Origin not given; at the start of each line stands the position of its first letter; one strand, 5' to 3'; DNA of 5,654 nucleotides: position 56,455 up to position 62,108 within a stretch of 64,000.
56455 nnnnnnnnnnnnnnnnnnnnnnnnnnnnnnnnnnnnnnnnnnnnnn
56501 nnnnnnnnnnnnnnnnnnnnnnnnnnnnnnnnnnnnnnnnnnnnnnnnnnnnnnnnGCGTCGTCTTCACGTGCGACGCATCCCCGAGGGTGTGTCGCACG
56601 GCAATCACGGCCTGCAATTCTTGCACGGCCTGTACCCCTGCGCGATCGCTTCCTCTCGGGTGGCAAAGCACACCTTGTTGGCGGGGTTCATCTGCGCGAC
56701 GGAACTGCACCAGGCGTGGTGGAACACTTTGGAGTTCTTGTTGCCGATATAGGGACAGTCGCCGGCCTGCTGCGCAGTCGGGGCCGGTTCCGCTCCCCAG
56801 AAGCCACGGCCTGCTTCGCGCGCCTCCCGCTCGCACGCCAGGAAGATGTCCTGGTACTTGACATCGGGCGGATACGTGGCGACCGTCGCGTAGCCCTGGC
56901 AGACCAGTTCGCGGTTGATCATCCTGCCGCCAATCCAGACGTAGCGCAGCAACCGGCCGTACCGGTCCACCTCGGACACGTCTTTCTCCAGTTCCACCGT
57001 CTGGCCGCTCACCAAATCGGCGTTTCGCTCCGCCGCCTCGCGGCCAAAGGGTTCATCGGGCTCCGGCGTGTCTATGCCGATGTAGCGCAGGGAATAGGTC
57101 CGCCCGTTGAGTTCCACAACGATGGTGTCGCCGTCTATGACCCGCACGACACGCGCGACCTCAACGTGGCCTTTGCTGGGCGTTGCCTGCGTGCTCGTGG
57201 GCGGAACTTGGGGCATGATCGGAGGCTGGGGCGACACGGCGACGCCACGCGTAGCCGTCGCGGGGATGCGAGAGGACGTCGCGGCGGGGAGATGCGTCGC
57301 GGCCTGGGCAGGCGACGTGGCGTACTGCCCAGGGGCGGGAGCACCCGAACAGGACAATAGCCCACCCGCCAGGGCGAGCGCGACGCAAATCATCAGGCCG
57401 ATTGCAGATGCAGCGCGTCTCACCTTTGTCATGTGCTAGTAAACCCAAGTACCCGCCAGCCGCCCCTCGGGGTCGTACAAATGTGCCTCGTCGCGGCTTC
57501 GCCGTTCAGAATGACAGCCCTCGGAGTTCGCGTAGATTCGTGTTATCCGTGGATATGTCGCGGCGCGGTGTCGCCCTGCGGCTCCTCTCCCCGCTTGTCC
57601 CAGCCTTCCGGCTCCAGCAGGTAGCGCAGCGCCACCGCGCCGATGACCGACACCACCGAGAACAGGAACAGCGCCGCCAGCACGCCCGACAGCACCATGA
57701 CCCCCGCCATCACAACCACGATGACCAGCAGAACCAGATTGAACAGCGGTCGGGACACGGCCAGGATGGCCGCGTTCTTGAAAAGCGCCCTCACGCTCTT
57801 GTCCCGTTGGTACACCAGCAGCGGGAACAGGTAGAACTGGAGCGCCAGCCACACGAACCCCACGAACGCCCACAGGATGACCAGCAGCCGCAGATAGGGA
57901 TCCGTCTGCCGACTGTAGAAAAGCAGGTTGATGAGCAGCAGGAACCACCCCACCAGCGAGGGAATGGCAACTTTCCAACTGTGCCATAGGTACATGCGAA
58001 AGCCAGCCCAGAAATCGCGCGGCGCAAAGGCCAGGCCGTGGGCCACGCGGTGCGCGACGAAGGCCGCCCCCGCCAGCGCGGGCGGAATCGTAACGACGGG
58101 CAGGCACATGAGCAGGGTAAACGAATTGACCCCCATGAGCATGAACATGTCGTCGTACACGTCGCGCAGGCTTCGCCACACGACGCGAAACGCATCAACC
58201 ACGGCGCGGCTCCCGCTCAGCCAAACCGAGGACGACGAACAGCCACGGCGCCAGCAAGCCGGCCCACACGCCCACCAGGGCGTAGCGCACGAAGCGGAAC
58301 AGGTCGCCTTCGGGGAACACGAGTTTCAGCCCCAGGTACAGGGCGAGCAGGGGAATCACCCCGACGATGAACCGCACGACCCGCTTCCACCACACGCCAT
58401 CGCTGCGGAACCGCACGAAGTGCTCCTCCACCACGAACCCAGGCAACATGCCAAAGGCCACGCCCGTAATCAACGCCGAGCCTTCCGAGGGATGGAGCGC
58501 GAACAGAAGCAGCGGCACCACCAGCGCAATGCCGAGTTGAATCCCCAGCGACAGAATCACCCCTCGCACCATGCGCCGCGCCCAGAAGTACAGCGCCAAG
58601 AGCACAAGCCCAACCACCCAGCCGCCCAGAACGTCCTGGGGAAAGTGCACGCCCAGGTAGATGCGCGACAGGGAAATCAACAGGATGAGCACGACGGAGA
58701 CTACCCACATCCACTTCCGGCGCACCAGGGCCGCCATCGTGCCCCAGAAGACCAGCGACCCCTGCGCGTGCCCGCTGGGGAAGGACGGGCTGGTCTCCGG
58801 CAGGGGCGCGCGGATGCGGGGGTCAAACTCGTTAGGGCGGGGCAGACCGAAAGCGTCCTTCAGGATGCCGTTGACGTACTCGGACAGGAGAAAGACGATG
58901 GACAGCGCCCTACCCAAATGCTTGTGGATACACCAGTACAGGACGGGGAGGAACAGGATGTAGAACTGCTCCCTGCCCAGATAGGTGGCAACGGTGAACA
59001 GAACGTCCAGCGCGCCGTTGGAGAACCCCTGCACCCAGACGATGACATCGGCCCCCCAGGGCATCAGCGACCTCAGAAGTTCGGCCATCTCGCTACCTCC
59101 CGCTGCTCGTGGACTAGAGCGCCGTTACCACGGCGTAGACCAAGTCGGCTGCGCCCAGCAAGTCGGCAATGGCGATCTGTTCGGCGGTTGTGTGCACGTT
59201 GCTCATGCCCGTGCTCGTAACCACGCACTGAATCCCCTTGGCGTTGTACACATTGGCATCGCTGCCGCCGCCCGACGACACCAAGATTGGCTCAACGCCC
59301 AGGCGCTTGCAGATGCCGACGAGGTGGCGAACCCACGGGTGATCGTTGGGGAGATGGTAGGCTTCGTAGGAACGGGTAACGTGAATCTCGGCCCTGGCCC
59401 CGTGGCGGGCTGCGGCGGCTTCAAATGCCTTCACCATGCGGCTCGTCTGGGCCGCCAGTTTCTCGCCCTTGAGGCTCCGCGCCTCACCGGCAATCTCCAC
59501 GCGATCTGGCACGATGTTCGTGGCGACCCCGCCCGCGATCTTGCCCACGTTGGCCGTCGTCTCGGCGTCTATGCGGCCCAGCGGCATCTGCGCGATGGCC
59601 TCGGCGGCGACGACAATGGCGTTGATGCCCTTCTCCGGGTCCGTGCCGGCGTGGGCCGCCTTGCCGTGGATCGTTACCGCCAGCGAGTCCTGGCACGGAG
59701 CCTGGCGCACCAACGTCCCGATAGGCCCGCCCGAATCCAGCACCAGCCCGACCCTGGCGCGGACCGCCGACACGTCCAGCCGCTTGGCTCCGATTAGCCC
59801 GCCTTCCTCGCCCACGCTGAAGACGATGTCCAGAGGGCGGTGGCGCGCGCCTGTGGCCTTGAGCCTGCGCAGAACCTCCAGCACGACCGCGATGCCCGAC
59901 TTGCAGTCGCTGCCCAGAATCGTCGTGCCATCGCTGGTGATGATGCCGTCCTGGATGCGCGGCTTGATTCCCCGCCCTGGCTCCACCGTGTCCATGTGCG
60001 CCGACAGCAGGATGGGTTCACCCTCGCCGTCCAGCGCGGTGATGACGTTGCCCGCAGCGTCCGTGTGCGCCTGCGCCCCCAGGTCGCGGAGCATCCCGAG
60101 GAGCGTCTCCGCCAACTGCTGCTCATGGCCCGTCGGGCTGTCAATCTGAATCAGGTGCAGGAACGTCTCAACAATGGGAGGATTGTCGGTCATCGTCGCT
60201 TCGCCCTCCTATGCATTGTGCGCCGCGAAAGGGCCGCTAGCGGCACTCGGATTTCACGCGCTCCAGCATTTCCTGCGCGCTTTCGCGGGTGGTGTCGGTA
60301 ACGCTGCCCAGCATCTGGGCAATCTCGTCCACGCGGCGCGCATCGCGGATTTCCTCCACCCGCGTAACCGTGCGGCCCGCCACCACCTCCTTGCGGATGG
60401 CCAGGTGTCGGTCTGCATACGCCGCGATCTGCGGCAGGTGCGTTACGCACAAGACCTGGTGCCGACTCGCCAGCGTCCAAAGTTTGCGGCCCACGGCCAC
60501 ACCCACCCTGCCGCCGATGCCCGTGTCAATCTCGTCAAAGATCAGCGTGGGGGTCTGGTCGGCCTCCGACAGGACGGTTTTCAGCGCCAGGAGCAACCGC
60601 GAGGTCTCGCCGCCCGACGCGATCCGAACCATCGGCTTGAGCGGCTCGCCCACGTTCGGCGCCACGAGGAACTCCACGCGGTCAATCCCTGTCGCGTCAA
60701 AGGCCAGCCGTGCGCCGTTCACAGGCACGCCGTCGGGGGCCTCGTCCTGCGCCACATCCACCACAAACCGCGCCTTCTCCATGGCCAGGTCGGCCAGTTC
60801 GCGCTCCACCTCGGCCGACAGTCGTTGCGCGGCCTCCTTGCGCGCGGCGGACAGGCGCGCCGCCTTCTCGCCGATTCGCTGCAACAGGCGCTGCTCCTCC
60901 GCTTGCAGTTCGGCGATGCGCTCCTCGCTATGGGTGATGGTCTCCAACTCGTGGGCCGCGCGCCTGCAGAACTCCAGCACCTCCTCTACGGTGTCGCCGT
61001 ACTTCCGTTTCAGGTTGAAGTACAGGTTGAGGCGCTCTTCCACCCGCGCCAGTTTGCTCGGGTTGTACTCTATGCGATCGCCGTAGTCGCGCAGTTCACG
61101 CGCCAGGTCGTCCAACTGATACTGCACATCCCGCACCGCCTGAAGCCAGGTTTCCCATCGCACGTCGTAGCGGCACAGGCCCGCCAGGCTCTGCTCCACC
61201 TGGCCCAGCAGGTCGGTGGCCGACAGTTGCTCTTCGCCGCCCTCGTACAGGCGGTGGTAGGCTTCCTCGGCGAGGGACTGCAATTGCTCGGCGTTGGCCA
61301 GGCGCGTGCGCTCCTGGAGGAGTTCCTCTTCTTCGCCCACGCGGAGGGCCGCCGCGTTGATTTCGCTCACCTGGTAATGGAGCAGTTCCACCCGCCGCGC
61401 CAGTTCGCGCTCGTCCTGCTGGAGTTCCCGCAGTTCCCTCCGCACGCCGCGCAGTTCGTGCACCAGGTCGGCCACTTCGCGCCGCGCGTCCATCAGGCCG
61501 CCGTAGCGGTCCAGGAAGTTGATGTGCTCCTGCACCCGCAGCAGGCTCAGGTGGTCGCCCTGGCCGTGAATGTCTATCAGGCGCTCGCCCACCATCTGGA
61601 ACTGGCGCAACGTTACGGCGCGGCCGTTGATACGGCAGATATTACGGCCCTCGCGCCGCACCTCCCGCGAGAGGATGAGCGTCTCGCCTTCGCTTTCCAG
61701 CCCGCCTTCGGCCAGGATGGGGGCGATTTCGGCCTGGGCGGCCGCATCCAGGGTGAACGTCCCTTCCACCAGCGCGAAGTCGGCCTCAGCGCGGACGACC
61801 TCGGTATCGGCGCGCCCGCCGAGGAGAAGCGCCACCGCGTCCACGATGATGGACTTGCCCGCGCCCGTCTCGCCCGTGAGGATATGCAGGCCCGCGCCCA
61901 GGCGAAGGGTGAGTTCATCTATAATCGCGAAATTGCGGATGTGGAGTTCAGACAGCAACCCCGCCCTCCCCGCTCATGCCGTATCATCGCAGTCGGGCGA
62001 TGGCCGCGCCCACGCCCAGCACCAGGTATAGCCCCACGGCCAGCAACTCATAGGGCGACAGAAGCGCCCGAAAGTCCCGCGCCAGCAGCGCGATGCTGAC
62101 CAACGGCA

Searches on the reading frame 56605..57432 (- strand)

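Call 39: search_protein_families(library=pfam, proteins=[window:56605-57432:-], max_evalue=0.00001)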
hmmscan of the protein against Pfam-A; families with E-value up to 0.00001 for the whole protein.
window:56605-57432:- (275 aa): 2 families
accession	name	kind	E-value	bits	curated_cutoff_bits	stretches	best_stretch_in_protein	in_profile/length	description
PF00565.23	SNase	-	6.7e-22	78.4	21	1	115-212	2-105/107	Staphylococcal nuclease homologue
PF02805.21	Ada_Zn_binding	-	3.5e-07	30.6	23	1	228-275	18-64/65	Metal binding domain of Ada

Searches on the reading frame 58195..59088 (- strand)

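Call 39: search_protein_families(library=pfam, proteins=[window:58195-59088:-], max_evalue=0.00001)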
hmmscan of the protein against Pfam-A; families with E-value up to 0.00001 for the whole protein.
window:58195-59088:- (297 aa): 2 families
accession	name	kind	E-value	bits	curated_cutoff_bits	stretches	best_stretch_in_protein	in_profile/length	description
PF01569.27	PAP2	-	1.7e-24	86.5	27.2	1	62-172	5-126/130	PAP2 superfamily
PF14378.12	PAP2_3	-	2.9e-09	37.4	27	1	89-165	113-189/190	PAP2 superfamily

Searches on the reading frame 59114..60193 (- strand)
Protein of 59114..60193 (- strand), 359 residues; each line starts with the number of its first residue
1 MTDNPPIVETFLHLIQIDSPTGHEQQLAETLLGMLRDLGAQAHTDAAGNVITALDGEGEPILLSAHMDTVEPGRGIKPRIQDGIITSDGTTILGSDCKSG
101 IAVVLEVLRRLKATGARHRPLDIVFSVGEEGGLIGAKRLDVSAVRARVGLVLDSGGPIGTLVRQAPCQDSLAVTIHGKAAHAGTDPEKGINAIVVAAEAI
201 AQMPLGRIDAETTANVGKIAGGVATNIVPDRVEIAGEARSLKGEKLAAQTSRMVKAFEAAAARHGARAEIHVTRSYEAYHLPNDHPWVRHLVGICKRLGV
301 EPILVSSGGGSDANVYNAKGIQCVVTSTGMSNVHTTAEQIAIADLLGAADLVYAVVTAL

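Call 39: search_protein_families(library=pfam, proteins=[window:59114-60193:-], max_evalue=0.00001)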
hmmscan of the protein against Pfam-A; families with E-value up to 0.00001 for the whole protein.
window:59114-60193:- (359 aa): 4 families
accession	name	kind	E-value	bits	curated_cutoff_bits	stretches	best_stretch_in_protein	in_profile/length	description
PF01546.33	Peptidase_M20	-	5e-21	76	24.6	1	62-356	1-204/206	Peptidase family M20/M25/M40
PF07687.19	M20_dimer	-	3.5e-18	66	21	1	171-263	9-105/107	Peptidase dimerisation domain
PF05343.19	Peptidase_M42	-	1.1e-12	48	23.2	0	285-351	223-292/292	M42 glutamyl aminopeptidase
PF04389.22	Peptidase_M28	-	8.4e-11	42.4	21.3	1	49-140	1-77/193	Peptidase family M28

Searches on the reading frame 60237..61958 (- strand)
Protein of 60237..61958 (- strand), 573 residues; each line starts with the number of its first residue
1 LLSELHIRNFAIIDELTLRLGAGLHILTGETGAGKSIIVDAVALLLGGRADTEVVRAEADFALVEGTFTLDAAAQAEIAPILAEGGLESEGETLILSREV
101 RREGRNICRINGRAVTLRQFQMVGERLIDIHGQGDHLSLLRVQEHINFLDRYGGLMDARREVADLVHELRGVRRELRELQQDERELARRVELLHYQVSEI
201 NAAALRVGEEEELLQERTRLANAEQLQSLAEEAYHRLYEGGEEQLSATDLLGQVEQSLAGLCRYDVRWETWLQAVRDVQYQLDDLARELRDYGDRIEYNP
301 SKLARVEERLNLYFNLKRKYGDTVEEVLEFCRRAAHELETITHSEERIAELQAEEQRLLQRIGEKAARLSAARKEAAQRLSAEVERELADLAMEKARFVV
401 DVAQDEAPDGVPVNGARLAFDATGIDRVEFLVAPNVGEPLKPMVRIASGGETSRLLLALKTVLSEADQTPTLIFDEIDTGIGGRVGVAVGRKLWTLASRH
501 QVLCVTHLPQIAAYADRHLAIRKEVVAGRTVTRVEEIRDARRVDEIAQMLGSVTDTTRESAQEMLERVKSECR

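Call 41: search_protein_families(library=pfam, proteins=[window:60237-61958:-], max_evalue=0.00001)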
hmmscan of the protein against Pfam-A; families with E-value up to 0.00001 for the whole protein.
window:60237-61958:- (573 aa): 3 families
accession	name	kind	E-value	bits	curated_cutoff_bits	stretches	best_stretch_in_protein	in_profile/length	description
PF02463.25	SMC_N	-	4.5e-17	62.6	40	1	1-523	1-213/220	RecF/RecN/SMC N terminal domain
PF13476.12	AAA_23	-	3.1e-12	48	27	1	4-226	1-189/201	AAA domain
PF13555.12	AAA_29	-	8.4e-06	25.9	27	0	3-50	2-50/61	P-loop containing region of AAA domain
